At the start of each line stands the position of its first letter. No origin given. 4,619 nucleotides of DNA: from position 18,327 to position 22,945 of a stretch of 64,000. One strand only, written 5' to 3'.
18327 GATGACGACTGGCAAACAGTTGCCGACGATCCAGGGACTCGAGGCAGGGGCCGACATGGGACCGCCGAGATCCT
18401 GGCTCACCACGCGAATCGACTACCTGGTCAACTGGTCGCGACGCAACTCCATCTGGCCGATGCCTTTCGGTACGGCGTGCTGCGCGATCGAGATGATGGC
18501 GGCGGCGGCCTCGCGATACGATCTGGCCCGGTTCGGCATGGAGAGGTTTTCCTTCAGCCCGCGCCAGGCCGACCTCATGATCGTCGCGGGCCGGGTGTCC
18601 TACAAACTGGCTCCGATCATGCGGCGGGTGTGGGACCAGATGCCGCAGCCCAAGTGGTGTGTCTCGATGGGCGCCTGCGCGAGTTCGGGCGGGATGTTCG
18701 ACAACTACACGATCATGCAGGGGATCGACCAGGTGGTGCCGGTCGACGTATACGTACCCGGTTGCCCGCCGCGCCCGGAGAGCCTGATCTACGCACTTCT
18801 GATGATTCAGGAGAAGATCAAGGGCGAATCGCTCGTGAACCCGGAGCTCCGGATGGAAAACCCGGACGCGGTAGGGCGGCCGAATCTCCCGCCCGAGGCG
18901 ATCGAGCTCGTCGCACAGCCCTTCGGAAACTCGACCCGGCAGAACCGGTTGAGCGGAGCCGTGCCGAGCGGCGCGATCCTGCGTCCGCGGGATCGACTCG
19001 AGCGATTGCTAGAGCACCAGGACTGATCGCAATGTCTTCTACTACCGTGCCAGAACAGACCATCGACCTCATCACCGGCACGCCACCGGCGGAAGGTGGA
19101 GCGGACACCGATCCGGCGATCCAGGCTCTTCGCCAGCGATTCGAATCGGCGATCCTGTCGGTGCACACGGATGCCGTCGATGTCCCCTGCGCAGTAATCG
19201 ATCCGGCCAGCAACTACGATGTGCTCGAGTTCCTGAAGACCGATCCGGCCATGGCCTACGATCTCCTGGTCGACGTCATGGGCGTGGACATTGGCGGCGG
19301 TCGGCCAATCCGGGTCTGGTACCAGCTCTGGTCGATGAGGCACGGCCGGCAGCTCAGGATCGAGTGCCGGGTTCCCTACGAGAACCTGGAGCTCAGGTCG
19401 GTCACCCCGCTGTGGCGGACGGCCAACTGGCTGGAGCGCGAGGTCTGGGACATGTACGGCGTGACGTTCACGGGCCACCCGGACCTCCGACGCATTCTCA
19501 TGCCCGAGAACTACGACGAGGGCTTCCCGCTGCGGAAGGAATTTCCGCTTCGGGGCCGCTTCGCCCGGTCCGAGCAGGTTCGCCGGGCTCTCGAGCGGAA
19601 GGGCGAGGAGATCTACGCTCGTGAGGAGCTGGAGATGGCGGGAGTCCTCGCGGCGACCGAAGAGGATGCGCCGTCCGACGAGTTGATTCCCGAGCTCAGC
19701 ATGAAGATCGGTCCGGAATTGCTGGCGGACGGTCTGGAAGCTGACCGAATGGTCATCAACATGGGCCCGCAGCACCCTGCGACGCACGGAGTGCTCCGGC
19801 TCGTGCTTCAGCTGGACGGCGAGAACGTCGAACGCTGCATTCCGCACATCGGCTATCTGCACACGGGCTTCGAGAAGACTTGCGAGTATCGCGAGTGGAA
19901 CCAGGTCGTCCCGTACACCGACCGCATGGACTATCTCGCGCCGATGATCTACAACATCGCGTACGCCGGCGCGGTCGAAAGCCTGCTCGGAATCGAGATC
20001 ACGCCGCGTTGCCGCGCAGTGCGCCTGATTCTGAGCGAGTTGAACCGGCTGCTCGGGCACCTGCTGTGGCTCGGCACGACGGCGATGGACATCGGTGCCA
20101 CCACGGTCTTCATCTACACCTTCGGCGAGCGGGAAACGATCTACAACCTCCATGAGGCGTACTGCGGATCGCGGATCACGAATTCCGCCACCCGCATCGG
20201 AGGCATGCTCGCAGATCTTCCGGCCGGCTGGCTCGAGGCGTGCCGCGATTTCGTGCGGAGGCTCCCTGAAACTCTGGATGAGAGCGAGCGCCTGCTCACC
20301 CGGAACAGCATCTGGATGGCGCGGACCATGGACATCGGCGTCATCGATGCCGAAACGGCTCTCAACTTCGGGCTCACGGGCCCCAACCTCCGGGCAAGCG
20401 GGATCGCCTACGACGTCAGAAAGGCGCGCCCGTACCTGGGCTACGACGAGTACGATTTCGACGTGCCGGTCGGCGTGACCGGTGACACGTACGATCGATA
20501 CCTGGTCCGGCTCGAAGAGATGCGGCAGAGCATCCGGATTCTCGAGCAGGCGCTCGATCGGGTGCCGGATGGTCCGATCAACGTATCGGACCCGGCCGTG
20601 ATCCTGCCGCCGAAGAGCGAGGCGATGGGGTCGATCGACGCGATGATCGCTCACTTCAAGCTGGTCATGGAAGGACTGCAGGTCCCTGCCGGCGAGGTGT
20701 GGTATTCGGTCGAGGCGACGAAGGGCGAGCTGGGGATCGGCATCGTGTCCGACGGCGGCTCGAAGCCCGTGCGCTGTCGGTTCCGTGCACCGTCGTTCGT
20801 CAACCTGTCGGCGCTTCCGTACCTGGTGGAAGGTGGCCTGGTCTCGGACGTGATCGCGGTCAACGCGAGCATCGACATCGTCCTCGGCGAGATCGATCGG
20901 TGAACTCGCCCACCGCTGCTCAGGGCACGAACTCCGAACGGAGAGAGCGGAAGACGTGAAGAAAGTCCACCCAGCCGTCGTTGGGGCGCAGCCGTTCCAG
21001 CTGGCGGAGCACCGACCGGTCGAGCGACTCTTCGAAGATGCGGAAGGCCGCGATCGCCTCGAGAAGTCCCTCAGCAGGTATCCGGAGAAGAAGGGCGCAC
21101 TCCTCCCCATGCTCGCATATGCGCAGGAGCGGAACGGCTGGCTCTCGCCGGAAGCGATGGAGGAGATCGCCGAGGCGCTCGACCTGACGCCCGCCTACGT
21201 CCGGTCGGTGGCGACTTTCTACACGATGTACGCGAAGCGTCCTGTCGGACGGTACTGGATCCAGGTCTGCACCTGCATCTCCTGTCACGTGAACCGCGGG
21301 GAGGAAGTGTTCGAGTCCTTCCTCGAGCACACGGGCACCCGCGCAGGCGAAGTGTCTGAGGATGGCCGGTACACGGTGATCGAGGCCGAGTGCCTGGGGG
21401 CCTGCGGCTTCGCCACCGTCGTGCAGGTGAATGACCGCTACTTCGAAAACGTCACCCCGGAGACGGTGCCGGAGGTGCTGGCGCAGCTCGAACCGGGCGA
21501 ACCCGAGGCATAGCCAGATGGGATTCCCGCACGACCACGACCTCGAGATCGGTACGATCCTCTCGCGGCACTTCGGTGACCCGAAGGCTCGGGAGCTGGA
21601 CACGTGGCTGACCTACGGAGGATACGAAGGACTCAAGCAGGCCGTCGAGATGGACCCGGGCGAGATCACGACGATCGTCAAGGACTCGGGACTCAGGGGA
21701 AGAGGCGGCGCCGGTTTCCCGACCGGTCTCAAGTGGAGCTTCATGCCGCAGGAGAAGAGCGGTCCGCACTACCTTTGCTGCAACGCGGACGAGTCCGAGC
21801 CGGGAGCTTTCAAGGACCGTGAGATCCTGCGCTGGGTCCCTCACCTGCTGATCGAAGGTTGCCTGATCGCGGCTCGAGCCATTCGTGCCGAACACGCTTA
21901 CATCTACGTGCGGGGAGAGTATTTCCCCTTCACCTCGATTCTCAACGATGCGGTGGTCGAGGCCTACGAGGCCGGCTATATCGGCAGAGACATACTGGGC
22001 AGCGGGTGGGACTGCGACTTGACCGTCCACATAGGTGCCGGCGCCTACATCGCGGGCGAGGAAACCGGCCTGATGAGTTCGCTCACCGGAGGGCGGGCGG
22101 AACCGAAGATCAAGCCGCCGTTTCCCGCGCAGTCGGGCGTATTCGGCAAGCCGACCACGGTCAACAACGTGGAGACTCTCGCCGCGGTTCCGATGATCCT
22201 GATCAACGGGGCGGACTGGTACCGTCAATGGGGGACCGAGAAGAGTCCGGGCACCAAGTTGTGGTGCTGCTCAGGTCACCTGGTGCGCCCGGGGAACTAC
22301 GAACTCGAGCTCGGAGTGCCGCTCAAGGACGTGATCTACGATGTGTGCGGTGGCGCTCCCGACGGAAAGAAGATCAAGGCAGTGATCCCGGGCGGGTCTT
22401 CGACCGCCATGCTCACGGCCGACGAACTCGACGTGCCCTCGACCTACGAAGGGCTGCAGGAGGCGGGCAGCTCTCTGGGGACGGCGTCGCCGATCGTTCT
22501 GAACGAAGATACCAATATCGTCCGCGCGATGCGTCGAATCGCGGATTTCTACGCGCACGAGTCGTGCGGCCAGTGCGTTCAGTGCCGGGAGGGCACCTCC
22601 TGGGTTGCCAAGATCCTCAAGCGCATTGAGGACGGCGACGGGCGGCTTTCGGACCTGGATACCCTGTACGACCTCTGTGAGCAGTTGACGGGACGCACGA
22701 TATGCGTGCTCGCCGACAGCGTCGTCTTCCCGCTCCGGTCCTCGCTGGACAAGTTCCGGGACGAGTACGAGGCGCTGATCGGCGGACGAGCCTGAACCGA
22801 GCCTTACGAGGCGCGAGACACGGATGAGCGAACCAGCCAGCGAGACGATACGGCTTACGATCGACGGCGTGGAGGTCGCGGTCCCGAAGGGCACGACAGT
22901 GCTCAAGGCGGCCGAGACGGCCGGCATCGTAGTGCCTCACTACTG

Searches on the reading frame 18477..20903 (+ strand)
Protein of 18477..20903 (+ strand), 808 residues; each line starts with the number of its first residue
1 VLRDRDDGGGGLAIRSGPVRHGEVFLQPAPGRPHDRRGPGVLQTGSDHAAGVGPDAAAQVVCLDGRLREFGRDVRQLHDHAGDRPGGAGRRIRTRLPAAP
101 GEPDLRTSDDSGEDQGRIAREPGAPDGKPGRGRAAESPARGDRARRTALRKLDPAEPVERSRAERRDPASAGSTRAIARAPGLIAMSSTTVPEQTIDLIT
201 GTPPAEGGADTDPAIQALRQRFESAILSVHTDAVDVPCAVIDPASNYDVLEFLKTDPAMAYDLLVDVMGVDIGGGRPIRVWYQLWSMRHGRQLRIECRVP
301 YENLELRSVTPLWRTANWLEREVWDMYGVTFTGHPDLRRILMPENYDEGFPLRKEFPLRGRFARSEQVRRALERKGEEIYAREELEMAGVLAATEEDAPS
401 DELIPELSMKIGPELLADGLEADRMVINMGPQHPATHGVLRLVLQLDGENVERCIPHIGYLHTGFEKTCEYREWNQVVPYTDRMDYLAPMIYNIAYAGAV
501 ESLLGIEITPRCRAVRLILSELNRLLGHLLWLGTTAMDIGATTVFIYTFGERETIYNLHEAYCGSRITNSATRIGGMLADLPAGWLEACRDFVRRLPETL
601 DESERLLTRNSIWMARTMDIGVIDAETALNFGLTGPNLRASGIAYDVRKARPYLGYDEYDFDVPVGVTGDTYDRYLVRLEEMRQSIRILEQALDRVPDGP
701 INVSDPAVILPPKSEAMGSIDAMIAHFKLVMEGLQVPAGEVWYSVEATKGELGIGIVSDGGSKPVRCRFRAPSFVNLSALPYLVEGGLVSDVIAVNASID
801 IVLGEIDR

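Call 55: search_protein_families(library=pfam, proteins=[window:18477-20903:+], max_evalue=0.001)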
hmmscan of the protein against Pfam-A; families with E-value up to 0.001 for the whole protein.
window:18477-20903:+ (808 aa): 2 families
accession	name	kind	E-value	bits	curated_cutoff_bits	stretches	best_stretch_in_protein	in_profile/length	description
PF00346.24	Complex1_49kDa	-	5.2e-113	377.1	24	1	538-808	1-271/271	Respiratory-chain NADH dehydrogenase, 49 Kd subunit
PF00329.25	Complex1_30kDa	-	6.6e-39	133.7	22.5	1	240-361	2-123/124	Respiratory-chain NADH dehydrogenase, 30 Kd subunit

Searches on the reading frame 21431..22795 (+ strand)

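Call 55: search_protein_families(library=pfam, proteins=[window:21431-22795:+], max_evalue=0.001)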
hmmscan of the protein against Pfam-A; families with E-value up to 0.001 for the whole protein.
window:21431-22795:+ (454 aa): 4 families
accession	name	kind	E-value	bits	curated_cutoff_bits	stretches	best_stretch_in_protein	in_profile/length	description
PF01512.22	Complex1_51K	-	2e-46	158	31.2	1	83-254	1-149/150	Nuo51 FMN-binding domain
PF10589.14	NADH_4Fe-4S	-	2.7e-30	104.5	23.5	1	366-448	2-84/85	NADH-ubiquinone oxidoreductase-F iron-sulfur binding region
PF22461.2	SLBB_2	-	1.8e-07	31.6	27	1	277-333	2-60/79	SLBB domain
PF10531.15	SLBB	-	6.4e-07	29.5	27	1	281-324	5-51/55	SLBB domain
